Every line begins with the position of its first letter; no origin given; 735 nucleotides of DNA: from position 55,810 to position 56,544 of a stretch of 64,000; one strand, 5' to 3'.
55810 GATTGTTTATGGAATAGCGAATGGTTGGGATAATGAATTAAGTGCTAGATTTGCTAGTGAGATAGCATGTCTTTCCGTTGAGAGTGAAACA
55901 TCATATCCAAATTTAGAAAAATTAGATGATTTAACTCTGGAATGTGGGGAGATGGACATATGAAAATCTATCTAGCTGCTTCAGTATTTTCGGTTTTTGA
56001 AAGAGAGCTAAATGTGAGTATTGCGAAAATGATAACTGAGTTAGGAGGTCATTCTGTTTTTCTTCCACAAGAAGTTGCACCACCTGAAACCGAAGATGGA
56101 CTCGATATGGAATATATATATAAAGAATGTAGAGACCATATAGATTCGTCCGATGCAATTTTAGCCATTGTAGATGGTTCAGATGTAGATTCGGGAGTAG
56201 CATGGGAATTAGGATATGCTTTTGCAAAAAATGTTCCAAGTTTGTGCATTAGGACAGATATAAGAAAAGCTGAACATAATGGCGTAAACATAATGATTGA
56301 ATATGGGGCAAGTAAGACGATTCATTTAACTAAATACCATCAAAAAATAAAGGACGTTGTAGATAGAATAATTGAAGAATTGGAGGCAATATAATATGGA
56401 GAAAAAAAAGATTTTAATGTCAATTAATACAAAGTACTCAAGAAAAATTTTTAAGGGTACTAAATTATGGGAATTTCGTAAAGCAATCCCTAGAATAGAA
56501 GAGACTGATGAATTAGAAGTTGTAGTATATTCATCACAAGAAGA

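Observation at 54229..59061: Six-gene nucleoside/nucleotide-modification operon as the terminal cassette: Nudix, PfkB kinase, NDT-like glycosidase, ASCH, GNAT, PaaK-like ligase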

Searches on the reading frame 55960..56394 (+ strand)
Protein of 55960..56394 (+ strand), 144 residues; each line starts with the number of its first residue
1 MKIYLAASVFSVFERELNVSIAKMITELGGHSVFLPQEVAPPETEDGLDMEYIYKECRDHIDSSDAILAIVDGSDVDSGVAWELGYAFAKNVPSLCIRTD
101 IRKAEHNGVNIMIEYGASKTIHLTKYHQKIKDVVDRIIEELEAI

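Call 4: search_protein_families(library=pfam, proteins=[window:55960-56394:+], max_evalue=0.01)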
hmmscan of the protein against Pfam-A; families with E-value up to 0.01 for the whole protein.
window:55960-56394:+ (144 aa): 2 families
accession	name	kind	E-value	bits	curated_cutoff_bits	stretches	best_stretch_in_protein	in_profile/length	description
PF05014.21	Nuc_deoxyrib_tr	-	1.5e-17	64.2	28.8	1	3-107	1-112/117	Nucleoside 2-deoxyribosyltransferase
PF15891.11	Nuc_deoxyri_tr2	-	8.9e-09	36.1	30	1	2-100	3-104/105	Nucleoside 2-deoxyribosyltransferase like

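Call 16: search_protein_families(library=ncbifam, proteins=[window:55960-56394:+], max_evalue=0.01)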
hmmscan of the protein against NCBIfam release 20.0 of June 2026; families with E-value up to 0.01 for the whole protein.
window:55960-56394:+ (144 aa): 0 families

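Call 17: search_protein_families(library=padloc, proteins=[window:55960-56394:+], max_evalue=0.01)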
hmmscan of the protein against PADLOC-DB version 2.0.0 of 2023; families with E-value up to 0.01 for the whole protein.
window:55960-56394:+ (144 aa): 0 families

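Call 26: search_solved_structures(query=window:55960-56394:+, max_evalue=1, show_alignments=3)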
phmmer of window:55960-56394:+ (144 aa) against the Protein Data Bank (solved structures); distinct sequences matched with E-value up to 1: 19.
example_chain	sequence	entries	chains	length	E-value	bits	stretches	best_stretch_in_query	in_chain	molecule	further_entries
7o62_A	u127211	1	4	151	2.5e-12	50.5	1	2-117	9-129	Chains: A,B,C,D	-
7m5h_A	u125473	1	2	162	2.6e-11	47.2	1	2-119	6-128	Nucleoside 2-deoxyribosyltransferase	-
6evs_A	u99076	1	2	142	5e-09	39.8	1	2-95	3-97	N-deoxyribosyltransferase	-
8pqp_A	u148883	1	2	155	0.00029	24.4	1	51-118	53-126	Nucleoside 2-deoxyribosyltransferase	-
8qc0_A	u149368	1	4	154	0.00029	24.4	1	59-118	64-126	Nucleoside 2-deoxyribosyltransferase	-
8pqr_B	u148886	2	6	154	0.0003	24.4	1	59-118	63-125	Nucleoside 2-deoxyribosyltransferase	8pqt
8rh3_A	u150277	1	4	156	0.00031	24.3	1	59-118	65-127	Nucleoside 2-deoxyribosyltransferase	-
9emw_A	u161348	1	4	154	0.00032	24.3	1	59-118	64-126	Nucleoside 2-deoxyribosyltransferase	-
9emx_A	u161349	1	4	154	0.00039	24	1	60-118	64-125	Nucleoside 2-deoxyribosyltransferase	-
8pqq_C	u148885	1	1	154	0.00078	23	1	59-118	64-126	Nucleoside 2-deoxyribosyltransferase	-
8pqq_A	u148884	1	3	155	0.0008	23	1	59-118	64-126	Nucleoside 2-deoxyribosyltransferase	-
8pqs_A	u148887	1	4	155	0.0021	21.6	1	59-118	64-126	Nucleoside 2-deoxyribosyltransferase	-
2klh_A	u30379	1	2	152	0.16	15.5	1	19-98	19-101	c-Myc-responsive protein Rcl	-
2a0k_A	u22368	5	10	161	0.32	14.6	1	2-104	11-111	Nucleoside 2-deoxyribosyltransferase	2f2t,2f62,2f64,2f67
4fyh_A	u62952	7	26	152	0.41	14.2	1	19-98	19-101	Deoxyribonucleoside 5'-monophosphate N-glycosidase | 2'-deoxynucleoside 5'-phosphate N-hydrolase 1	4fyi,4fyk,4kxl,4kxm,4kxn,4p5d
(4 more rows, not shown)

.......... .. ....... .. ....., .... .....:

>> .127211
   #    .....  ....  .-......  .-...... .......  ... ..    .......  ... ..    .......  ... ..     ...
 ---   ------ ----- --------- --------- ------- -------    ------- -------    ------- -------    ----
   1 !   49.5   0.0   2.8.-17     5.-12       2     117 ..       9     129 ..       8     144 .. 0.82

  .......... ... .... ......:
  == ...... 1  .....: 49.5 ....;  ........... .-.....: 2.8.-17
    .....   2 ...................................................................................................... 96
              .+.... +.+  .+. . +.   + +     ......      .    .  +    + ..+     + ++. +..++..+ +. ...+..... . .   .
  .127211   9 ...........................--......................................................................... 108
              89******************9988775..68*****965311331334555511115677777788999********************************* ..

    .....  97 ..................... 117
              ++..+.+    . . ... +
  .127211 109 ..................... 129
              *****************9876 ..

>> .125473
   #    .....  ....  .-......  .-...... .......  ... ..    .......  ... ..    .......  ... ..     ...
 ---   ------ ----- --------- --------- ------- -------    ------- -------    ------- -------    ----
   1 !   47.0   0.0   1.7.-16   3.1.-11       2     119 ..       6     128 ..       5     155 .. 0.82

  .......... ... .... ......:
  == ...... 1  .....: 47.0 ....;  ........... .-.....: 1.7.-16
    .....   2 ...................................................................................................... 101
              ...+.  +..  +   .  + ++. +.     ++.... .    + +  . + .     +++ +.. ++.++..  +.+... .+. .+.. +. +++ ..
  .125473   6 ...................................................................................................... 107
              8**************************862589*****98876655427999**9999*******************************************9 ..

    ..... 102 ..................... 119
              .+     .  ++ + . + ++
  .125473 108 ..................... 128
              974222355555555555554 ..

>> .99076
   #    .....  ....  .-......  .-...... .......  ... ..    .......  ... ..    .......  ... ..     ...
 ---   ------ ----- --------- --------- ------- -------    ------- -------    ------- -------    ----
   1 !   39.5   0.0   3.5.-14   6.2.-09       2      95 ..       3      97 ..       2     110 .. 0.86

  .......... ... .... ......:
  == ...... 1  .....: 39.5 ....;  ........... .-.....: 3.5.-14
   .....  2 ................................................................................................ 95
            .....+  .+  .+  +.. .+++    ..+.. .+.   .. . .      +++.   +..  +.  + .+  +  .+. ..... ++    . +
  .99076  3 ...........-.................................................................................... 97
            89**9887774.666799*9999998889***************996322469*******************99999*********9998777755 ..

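Call 99: search_dna_similar(query=window:55960-56394:+, collection=plasmids, mode=protein, max_evalue=1e-8, max_rows=20)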
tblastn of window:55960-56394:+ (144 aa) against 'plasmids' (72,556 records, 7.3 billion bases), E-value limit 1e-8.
Records with a match: 4; places in all: 4; records where one place covers at least 80% of the query: 3.
Best place of each record, by identity: <60% 4.
By first word of the organism name: Streptosporangium 1; Halarchaeum 1; Thiothrix 1; Bacillus 1.
By predicted mobility (MOB-suite, as given by PLSDB): non-mobilizable 4.
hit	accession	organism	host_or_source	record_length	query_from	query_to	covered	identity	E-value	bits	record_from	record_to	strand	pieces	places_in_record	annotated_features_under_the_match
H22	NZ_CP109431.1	Streptosporangium sp. NBC_01495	-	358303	1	136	94%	31.7%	1e-10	65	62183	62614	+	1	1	nucleoside 2-deoxyribosyltransferase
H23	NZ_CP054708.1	Halarchaeum sp. CBA1220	solar salt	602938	1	121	84%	35.4%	5e-10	63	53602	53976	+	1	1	nucleoside 2-deoxyribosyltransferase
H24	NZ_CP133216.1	Thiothrix subterranea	hydrogen sulfide spring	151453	3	122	83%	31.3%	6e-12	69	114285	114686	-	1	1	nucleoside 2-deoxyribosyltransferase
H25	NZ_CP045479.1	Bacillus subtilis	cell culture,aquaculture pond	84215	1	103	72%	35.2%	5e-9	60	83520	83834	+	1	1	nucleoside 2-deoxyribosyltransferase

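Call 101: find_homologous_proteins(query=window:55960-56394:+, max_evalue=1e-8)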
Query window:55960-56394:+ (144 aa): 34 proteins with E <= 1e-8 among 54 candidates.
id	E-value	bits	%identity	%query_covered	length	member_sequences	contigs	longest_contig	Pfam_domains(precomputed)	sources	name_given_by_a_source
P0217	1.3e-88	312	100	100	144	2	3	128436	PF15891.12,PF05014.22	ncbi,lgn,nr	ncbi:MAG: nucleoside 2-deoxyribosyltransferase [Clostridia bacterium]|nr:nucleoside 2-deoxyribosyltr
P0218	3.1e-62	227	69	99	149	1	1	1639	PF15891.12,PF05014.22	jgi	jgi:nucleoside 2-deoxyribosyltransferase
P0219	1.2e-60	222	69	99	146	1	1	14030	PF15891.12,PF05014.22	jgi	jgi:nucleoside 2-deoxyribosyltransferase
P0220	2.2e-59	218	69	97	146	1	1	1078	PF15891.12,PF05014.22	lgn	-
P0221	3.4e-59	217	71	97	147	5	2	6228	PF15891.12,PF05014.22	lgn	-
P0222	1.2e-55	206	66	99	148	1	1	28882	PF15891.12,PF05014.22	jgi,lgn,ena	-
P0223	4.7e-55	204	63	99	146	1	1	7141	PF15891.12,PF05014.22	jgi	jgi:nucleoside 2-deoxyribosyltransferase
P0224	7.9e-55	203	66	99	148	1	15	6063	PF15891.12,PF05014.22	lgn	-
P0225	3.2e-54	201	63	98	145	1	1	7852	PF15891.12,PF05014.22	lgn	-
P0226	4.3e-53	197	64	99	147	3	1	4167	PF15891.12,PF05014.22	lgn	-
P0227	1.6e-52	195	60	99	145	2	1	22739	PF15891.12,PF05014.22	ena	-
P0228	4.1e-51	191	63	99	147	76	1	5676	PF15891.12,PF05014.22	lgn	-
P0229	5.0e-50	187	63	98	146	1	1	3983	PF15891.12,PF05014.22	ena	-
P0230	5.0e-50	187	62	99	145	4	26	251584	PF15891.12,PF05014.22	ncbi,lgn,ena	-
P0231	6.6e-50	187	60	98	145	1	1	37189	PF15891.12,PF05014.22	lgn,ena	-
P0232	4.5e-49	184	62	98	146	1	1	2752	PF15891.12,PF05014.22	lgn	-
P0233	9.9e-48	180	59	99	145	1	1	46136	PF15891.12,PF05014.22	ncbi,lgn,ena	-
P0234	1.9e-47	179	61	99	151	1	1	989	PF15891.12,PF05014.22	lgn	-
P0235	7.1e-47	177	59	99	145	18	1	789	PF15891.12,PF05014.22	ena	-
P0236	7.3e-47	177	58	99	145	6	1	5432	PF15891.12,PF05014.22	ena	-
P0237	7.3e-47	177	59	99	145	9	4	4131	PF15891.12,PF05014.22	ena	-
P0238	9.9e-47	177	59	99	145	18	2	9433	PF15891.12,PF05014.22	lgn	-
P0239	2.2e-45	172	58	98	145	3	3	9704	PF15891.12,PF05014.22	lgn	-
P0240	2.0e-44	169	60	99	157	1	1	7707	PF15891.12,PF05014.22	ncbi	-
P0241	4.3e-44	168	57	99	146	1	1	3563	PF15891.12,PF05014.22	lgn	-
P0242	4.0e-37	145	49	94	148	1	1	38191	PF15891.12,PF05014.22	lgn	-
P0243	2.5e-36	143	49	95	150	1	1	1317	PF15891.12,PF05014.22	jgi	jgi:nucleoside 2-deoxyribosyltransferase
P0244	1.0e-33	134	52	97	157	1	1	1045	PF15891.12,PF05014.22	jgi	jgi:nucleoside 2-deoxyribosyltransferase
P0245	4.2e-32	129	68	63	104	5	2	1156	PF05014.22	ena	-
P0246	1.5e-31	127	52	92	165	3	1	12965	PF15891.12,PF05014.22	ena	-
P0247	1.5e-31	127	51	99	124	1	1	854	PF15891.12,PF05014.22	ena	-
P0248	6.2e-27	112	53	79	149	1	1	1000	PF15891.12,PF05014.22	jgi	jgi:nucleoside 2-deoxyribosyltransferase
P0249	2.4e-26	111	44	100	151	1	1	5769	PF15891.12,PF05014.22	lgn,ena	-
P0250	2.8e-21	94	40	100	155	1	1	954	PF15891.12,PF05014.22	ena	-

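Call 104: find_encoding_contigs(protein=P0230, flank=10000, max_places=4)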
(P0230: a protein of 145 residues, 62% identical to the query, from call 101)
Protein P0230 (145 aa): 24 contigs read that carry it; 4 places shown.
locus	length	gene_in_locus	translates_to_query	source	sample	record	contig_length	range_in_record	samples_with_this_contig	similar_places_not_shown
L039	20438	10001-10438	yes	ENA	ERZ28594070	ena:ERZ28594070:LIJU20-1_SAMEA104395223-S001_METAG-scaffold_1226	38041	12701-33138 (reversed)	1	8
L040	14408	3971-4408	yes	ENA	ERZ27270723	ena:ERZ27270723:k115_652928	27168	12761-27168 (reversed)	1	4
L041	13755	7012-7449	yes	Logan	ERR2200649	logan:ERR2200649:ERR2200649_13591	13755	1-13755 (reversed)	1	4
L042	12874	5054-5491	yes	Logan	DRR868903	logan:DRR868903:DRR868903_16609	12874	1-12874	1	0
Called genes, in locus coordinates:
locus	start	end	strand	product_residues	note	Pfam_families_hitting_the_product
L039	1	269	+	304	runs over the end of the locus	PF14659:Phage_int_SAM_3 (weak), PF00589:Phage_integrase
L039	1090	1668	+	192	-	PF02397:Bac_transf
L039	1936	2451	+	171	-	PF00293:NUDIX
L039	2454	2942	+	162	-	PF00583:Acetyltransf_1, PF13420:Acetyltransf_4 (weak), PF13673:Acetyltransf_10 (weak), PF13508:Acetyltransf_7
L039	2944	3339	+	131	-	-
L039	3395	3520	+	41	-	-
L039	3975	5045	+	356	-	PF04055:Radical_SAM, PF13353:Fer4_12 (faint)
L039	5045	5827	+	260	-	PF04909:Amidohydro_2 (faint)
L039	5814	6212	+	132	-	-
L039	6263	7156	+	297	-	PF00583:Acetyltransf_1, PF13673:Acetyltransf_10, PF13508:Acetyltransf_7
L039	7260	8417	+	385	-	PF00768:Peptidase_S11, PF13354:Beta-lactamase2, PF07943:PBP5_C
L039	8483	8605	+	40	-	-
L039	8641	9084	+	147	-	PF00293:NUDIX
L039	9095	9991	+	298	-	PF00294:PfkB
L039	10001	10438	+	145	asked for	PF05014:Nuc_deoxyrib_tr, PF15891:Nuc_deoxyri_tr2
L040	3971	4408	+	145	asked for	PF05014:Nuc_deoxyrib_tr, PF15891:Nuc_deoxyri_tr2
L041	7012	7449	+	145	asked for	PF05014:Nuc_deoxyrib_tr, PF15891:Nuc_deoxyri_tr2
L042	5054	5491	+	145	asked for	PF05014:Nuc_deoxyrib_tr, PF15891:Nuc_deoxyri_tr2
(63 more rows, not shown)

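Call 107: predict_structure(alignment_id=A3)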
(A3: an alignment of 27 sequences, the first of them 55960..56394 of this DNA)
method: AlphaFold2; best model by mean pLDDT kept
length: 144 residues; sequences in the alignment: 27
mean_pLDDT: 89.8   pTM: 0.86
mean pLDDT of the five models: 89.8, 89.8, 87.0, 82.9, 81.9
residues with pLDDT >= 90: 103; 70-90: 27; 50-70: 14; < 50: 0
segments of 3 or more residues with pLDDT < 50: none
pLDDT, mean of each block of 10 residues (from residue 1): 94 93 97 95 96 96 97 74 95 92 61 88 84 95 93
secondary structure, 60 per line:
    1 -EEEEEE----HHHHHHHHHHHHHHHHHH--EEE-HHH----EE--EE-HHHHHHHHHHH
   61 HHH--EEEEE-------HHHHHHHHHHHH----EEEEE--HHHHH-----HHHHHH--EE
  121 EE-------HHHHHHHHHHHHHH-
elements in order: E2-7 H12-29 E32-34 H50-63 E66-70 H78-89 E94-98 H101-105 H111-116 E119-122 H130-143

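Call 109: fold_search(model_id=the predicted structure, library=pdb)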
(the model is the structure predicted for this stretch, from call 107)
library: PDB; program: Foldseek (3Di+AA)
matches with E <= 10: 1586; with E <= 0.001: 149
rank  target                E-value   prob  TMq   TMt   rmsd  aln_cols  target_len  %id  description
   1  7o62_B                2.9e-10  1.00  0.74  0.77   3.5       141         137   31  Crystal structure of a 2`-deoxyribosyltransferase from the psychrophilic bacterium Desulfotalea psychrophila. (released 2021-10-20)
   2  7m5h_A                8.2e-10  1.00  0.71  0.66   4.3       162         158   24  Crystal structure of conserved protein from Enterococcus faecalis V583 (released 2021-04-07)
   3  7o62_D                9.3e-10  1.00  0.71  0.81   3.5       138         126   31  Crystal structure of a 2`-deoxyribosyltransferase from the psychrophilic bacterium Desulfotalea psychrophila. (released 2021-10-20)
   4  7o62_C                1.1e-09  1.00  0.70  0.75   3.5       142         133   31  Crystal structure of a 2`-deoxyribosyltransferase from the psychrophilic bacterium Desulfotalea psychrophila. (released 2021-10-20)
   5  7m5h_B                1.3e-09  1.00  0.72  0.66   4.3       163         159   24  Crystal structure of conserved protein from Enterococcus faecalis V583 (released 2021-04-07)
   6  7o62_A                5.6e-09  1.00  0.72  0.76   3.6       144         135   30  Crystal structure of a 2`-deoxyribosyltransferase from the psychrophilic bacterium Desulfotalea psychrophila. (released 2021-10-20)
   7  9emx_C                9.9e-09  1.00  0.72  0.68   5.1       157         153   22  Nucleoside 2'deoxyribosyltransferase from Chroococcidiopsis thermalis PCC 7203 Double Mutant Y7F A9S bound to Cordycep (released 2025-05-07)
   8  8pqs_D                1.7e-08  1.00  0.71  0.67   5.1       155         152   22  Nucleoside 2'deoxyribosyltransferase from Chroococcidiopsis thermalis PCC 7203 E88A Mutant (released 2024-02-21)
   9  8qc0_A                2.0e-08  1.00  0.66  0.64   2.8       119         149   28  Nucleoside 2'deoxyribosyltransferase from Chroococcidiopsis thermalis PCC 7203 WT ribosylated (released 2024-02-21)
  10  8pqr_D                2.1e-08  1.00  0.70  0.67   5.0       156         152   22  Nucleoside 2'deoxyribosyltransferase from Chroococcidiopsis thermalis PCC 7203 WT bound to DAD_Immucillin-H (released 2024-02-21)
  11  8pqr_A                2.6e-08  1.00  0.69  0.65   5.3       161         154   22  Nucleoside 2'deoxyribosyltransferase from Chroococcidiopsis thermalis PCC 7203 WT bound to DAD_Immucillin-H (released 2024-02-21)
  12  8pqt_A                3.4e-08  1.00  0.66  0.62   3.1       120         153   28  Nucleoside 2'deoxyribosyltransferase from Chroococcidiopsis thermalis PCC 7203 WT bound to Bis-Tris (released 2024-02-21)
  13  8pqt_B                3.6e-08  1.00  0.64  0.63   2.7       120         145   28  Nucleoside 2'deoxyribosyltransferase from Chroococcidiopsis thermalis PCC 7203 WT bound to Bis-Tris (released 2024-02-21)
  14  8pqq_D                3.8e-08  1.00  0.64  0.60   3.3       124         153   27  Nucleoside 2'deoxyribosyltransferase from Chroococcidiopsis thermalis PCC 7203 E88Q Mutant bound to Clofarabine (released 2024-02-21)
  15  9emx_B                4.1e-08  1.00  0.71  0.67   5.2       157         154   22  Nucleoside 2'deoxyribosyltransferase from Chroococcidiopsis thermalis PCC 7203 Double Mutant Y7F A9S bound to Cordycep (released 2025-05-07)
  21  8qc0_D                1.6e-07  1.00  0.64  0.62   3.5       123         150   27  Nucleoside 2'deoxyribosyltransferase from Chroococcidiopsis thermalis PCC 7203 WT ribosylated (released 2024-02-21)
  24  8qc0_B                2.8e-07  1.00  0.64  0.60   3.3       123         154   27  Nucleoside 2'deoxyribosyltransferase from Chroococcidiopsis thermalis PCC 7203 WT ribosylated (released 2024-02-21)
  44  4jen_B                3.0e-05  1.00  0.65  0.76   4.8       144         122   15  Structure of Clostridium botulinum CMP N-glycosidase, BcmB (released 2013-09-11)
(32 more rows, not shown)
